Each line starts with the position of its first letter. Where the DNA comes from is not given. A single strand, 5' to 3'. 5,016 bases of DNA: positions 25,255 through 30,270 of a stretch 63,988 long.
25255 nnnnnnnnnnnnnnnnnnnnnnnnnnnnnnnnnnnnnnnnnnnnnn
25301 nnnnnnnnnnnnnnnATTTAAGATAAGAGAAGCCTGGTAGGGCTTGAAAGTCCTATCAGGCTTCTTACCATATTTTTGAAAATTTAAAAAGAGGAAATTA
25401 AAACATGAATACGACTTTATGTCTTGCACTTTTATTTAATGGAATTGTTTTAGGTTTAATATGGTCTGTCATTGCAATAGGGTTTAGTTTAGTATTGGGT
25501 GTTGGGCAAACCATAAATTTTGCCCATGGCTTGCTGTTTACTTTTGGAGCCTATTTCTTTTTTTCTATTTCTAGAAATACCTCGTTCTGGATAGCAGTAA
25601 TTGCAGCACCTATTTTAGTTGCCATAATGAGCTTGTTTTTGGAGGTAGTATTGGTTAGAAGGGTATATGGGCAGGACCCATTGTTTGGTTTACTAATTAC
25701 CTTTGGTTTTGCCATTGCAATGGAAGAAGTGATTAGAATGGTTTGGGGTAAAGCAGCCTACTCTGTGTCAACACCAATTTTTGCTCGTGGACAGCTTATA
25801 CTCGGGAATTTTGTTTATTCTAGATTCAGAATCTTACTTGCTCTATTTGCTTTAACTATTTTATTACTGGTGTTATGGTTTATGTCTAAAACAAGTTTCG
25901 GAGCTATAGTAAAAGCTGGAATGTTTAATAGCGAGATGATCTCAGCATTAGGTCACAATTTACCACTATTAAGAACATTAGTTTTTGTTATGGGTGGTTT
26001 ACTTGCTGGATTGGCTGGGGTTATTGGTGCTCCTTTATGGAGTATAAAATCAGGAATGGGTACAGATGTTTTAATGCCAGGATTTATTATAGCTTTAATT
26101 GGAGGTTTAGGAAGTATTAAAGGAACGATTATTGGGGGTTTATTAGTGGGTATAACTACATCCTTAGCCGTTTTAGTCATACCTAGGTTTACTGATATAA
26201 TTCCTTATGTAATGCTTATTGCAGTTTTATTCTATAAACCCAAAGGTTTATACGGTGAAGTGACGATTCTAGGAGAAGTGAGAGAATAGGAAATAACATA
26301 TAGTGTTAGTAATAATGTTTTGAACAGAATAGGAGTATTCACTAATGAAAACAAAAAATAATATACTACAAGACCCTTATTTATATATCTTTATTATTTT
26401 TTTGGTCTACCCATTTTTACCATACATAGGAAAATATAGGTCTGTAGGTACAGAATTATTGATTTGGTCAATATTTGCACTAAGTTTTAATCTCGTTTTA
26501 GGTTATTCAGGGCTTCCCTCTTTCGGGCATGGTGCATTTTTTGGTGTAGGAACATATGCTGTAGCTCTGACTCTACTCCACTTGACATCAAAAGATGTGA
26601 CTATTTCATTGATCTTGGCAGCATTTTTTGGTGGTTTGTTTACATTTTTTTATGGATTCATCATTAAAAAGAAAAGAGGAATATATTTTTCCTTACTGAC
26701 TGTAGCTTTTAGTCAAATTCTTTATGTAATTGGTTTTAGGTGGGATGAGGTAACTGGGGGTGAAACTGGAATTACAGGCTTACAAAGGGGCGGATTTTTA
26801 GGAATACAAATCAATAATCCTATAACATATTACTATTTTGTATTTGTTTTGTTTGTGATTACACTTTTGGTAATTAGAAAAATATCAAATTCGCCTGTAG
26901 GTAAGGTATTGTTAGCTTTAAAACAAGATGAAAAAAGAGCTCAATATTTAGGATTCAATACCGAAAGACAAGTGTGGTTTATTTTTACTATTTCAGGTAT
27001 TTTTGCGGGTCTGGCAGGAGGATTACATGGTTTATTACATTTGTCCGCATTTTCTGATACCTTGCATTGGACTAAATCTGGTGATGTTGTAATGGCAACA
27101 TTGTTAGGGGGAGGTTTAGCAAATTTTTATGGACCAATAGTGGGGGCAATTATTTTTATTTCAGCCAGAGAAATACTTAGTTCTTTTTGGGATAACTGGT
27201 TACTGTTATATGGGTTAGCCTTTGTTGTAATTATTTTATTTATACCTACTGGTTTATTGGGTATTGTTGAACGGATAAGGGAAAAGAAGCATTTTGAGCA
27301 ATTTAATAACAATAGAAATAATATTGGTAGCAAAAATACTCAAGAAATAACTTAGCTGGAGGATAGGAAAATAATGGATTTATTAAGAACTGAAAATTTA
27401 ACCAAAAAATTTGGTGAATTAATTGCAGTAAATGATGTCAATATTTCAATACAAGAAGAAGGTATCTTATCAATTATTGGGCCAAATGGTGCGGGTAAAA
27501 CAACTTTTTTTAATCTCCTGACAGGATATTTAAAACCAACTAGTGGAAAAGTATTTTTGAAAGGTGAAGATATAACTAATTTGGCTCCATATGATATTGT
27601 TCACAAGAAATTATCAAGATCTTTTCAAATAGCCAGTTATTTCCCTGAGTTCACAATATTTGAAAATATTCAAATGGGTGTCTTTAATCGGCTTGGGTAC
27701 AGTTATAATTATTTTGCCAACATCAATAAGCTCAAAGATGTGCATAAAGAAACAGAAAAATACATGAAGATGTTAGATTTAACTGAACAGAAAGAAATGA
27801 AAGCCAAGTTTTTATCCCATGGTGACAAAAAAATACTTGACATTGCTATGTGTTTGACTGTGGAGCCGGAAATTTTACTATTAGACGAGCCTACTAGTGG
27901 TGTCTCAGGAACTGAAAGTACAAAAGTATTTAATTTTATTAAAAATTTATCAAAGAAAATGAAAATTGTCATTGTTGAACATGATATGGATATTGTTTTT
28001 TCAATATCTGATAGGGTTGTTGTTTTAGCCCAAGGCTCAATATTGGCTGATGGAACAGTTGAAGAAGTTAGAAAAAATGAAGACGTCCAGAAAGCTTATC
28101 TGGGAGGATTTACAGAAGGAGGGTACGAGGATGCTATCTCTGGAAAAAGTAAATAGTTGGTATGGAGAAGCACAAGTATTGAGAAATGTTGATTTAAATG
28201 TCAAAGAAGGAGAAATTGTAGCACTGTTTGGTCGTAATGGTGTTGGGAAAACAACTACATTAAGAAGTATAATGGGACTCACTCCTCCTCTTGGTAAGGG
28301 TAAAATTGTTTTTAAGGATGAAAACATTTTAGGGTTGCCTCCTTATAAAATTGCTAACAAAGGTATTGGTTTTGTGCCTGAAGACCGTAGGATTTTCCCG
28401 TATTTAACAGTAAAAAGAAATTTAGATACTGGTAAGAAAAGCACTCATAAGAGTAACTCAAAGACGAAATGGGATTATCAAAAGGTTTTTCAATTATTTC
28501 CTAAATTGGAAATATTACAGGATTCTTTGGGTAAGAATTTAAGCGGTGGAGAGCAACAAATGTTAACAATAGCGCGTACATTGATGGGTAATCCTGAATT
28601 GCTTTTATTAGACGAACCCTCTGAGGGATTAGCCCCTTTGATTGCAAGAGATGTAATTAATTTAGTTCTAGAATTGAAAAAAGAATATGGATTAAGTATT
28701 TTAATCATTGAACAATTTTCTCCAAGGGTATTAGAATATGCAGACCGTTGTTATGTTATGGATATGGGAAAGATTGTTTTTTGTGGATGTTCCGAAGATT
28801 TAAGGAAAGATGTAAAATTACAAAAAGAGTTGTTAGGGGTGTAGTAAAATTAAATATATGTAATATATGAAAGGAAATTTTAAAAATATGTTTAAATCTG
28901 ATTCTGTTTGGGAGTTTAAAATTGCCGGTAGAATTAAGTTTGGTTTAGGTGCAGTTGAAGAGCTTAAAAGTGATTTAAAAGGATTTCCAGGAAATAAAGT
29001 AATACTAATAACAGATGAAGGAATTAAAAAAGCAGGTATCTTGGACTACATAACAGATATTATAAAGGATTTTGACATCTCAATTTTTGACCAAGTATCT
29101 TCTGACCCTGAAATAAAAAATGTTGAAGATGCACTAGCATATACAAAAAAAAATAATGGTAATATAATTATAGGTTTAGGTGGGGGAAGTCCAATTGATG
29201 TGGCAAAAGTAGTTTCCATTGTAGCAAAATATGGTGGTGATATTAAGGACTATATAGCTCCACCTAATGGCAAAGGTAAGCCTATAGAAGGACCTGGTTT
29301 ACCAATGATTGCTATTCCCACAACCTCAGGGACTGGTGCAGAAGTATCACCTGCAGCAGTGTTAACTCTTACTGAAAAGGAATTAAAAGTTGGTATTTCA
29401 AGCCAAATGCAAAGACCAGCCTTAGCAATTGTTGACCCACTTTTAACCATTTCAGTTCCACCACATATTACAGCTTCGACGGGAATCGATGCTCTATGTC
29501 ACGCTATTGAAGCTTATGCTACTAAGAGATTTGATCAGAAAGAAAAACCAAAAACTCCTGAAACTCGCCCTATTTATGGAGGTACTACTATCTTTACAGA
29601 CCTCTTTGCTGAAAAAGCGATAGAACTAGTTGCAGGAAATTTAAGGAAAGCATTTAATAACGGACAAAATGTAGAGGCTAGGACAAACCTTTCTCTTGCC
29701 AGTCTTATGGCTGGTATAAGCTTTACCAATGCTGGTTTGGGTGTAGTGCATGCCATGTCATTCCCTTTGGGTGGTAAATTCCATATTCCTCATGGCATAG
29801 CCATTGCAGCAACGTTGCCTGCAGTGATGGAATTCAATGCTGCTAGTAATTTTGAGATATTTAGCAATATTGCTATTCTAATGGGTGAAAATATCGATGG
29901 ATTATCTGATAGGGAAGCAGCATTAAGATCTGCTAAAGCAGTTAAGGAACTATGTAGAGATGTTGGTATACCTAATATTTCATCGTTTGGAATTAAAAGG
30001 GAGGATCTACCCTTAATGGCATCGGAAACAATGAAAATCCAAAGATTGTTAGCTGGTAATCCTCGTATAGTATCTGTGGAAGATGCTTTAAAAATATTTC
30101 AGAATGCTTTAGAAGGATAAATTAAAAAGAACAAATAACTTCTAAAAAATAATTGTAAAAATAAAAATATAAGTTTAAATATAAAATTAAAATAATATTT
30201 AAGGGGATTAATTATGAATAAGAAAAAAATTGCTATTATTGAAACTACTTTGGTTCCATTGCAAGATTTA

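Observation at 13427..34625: Composite TPP-enzyme-rich catabolic island with no matching textbook pathway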

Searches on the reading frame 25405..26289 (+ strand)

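Call 5: search_protein_families(library=pfam, proteins=[window:25405-26289:+])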
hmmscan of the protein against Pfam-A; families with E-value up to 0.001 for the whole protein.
window:25405-26289:+ (294 aa): 1 family
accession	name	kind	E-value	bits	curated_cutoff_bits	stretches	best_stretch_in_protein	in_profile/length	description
PF02653.21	BPD_transp_2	-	4.7e-33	114.9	26.8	1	10-275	2-269/269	Branched-chain amino acid transport system / permease component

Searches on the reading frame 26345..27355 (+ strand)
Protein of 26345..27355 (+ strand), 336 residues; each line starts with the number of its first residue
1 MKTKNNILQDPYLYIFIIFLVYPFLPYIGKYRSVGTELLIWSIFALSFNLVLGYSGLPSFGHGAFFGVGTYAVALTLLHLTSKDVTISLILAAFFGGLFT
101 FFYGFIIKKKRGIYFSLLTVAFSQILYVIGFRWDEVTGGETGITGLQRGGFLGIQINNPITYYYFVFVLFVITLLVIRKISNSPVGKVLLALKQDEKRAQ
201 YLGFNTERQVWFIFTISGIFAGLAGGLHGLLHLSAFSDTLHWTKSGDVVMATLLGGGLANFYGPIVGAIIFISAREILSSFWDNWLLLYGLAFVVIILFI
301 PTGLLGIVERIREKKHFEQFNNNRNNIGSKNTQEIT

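Call 5: search_protein_families(library=pfam, proteins=[window:26345-27355:+])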
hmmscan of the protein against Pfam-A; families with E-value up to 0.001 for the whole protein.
window:26345-27355:+ (336 aa): 1 family
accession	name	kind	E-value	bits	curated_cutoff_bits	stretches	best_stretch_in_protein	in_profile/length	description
PF02653.21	BPD_transp_2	-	9.7e-35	120.4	26.8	1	38-296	9-268/269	Branched-chain amino acid transport system / permease component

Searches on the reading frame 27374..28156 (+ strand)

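Call 5: search_protein_families(library=pfam, proteins=[window:27374-28156:+])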
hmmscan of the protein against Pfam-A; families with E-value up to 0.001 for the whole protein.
window:27374-28156:+ (260 aa): 6 families
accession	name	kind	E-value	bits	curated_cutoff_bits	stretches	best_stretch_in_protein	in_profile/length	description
PF00005.33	ABC_tran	-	1e-29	104.3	25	1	19-175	1-137/137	ABC transporter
PF12399.14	BCA_ABC_TP_C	-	5.1e-09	36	25.5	1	223-245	2-24/27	Branched-chain amino acid ATP-binding cassette transporter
PF02463.25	SMC_N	-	2.3e-08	34.2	40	1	28-211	23-205/220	RecF/RecN/SMC N terminal domain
PF13304.12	AAA_21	-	1.7e-05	25.5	27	0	33-49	3-19/304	AAA domain, putative AbiEii toxin, Type IV TA system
PF13175.12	AAA_15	-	8.9e-05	22.7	32.1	1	20-153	15-137/374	AAA ATPase domain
PF13476.12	AAA_23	-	0.00044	21.4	27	0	20-98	11-81/201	AAA domain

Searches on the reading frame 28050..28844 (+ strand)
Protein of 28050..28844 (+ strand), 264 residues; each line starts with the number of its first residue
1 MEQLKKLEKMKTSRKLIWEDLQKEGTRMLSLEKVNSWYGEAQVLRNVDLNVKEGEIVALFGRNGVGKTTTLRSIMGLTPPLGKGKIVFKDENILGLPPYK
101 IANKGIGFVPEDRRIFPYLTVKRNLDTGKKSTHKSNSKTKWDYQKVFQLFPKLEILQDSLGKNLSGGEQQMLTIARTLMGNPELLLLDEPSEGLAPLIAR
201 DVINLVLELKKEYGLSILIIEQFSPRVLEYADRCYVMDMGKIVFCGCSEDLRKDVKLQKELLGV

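Call 5: search_protein_families(library=pfam, proteins=[window:28050-28844:+])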
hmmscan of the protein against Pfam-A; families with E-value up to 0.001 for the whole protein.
window:28050-28844:+ (264 aa): 3 families
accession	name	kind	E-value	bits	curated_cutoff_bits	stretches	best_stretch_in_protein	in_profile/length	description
PF00005.33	ABC_tran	-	4.3e-31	108.8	25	1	44-191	1-136/137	ABC transporter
PF13304.12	AAA_21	-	1.5e-07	32.2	27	0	56-139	1-93/304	AAA domain, putative AbiEii toxin, Type IV TA system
PF02463.25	SMC_N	-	7.5e-05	22.7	40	0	119-235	97-209/220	RecF/RecN/SMC N terminal domain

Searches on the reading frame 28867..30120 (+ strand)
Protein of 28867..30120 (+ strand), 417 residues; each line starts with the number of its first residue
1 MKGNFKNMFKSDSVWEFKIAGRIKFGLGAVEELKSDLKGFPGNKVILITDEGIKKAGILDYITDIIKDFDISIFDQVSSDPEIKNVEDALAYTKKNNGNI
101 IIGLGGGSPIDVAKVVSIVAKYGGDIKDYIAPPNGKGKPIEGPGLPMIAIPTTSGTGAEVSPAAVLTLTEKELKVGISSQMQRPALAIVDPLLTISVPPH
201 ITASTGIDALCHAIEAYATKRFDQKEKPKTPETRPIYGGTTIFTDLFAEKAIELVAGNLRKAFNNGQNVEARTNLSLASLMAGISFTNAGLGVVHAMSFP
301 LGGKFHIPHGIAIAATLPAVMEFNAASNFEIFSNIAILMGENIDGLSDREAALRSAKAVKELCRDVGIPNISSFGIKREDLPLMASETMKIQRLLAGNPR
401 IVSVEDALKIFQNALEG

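Call 5: search_protein_families(library=pfam, proteins=[window:28867-30120:+])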
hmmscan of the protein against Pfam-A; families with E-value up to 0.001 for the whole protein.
window:28867-30120:+ (417 aa): 3 families
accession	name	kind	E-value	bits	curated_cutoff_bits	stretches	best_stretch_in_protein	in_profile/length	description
PF25137.1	ADH_Fe_C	-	1.4e-50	172.1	27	1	242-414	23-193/194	Fe-containing alcohol dehydrogenase family, C-terminal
PF00465.25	Fe-ADH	-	2.9e-46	157.5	31.3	1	22-191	3-168/168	Iron-containing alcohol dehydrogenase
PF13685.12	Fe-ADH_2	-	3.3e-11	43.8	28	1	25-118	2-95/149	Iron-containing alcohol dehydrogenase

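Call 7: search_protein_families(library=ncbifam, proteins=[window:28867-30120:+], max_evalue=0.00001)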
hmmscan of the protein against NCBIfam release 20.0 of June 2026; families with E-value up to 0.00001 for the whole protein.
window:28867-30120:+ (417 aa): 17 families
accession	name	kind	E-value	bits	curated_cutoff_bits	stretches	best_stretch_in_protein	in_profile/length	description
NF053866.1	CholDhdGbsBBac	equivalog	3.4e-89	299.2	550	1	13-415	8-391/392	choline dehydrogenase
TIGR02638.1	lactal_redase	equivalog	2.4e-85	286.6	523.15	2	239-411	207-379/379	lactaldehyde reductase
NF041833.1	Fe_ADH_ErcA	equivalog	8.2e-83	278.6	550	2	21-219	9-204/382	alcohol dehydrogenase-like regulatory protein ErcA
NF007911.0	PRK10624.1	equivalog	2.4e-79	267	537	2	240-414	209-381/382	lactaldehyde reductase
NF050025.1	SulfAcetaldRedSarD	equivalog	2.4e-73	247.2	700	1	15-412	3-382/385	sulfoacetaldehyde reductase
NF058672.1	4HyButDHCUPNE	equivalog_domain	7e-72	242.7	500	1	22-414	9-377/378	4-hydroxybutyrate dehydrogenase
NF010378.0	PRK13805.1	equivalog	9.6e-65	218.9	951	1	15-414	458-863/872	bifunctional acetaldehyde-CoA/alcohol dehydrogenase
NF007363.0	PRK09860.1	equivalog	2.1e-64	218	581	1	43-414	32-382/383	L-threonine dehydrogenase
NF011998.0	PRK15454.1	equivalog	9.2e-51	172.8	556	1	17-412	24-392/395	ethanolamine utilization ethanol dehydrogenase EutG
TIGR03405.1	Phn_Fe-ADH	equivalog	6.6e-47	160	423.7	2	22-216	6-198/355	iron-containing alcohol dehydrogenase PsrA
TIGR04266.1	NDMA_methanol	equivalog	3.5e-44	151.3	625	1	14-371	10-350/420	NDMA-dependent methanol dehydrogenase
NF011717.0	PRK15138.1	equivalog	2.5e-28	99.2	645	1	19-383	8-355/387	alcohol dehydrogenase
NF041822.1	daptide_DH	equivalog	8.2e-18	64.4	300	1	44-226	2-184/363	daptide-type RiPP biosynthesis dehydogenase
NF006941.0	PRK09423.1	subfamily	3.1e-14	52.6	336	1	26-119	14-106/367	glycerol dehydrogenase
NF053832.1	GlycoaldRedHalo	equivalog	3.2e-11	43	550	0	144-297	108-256/363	glycolaldehyde reductase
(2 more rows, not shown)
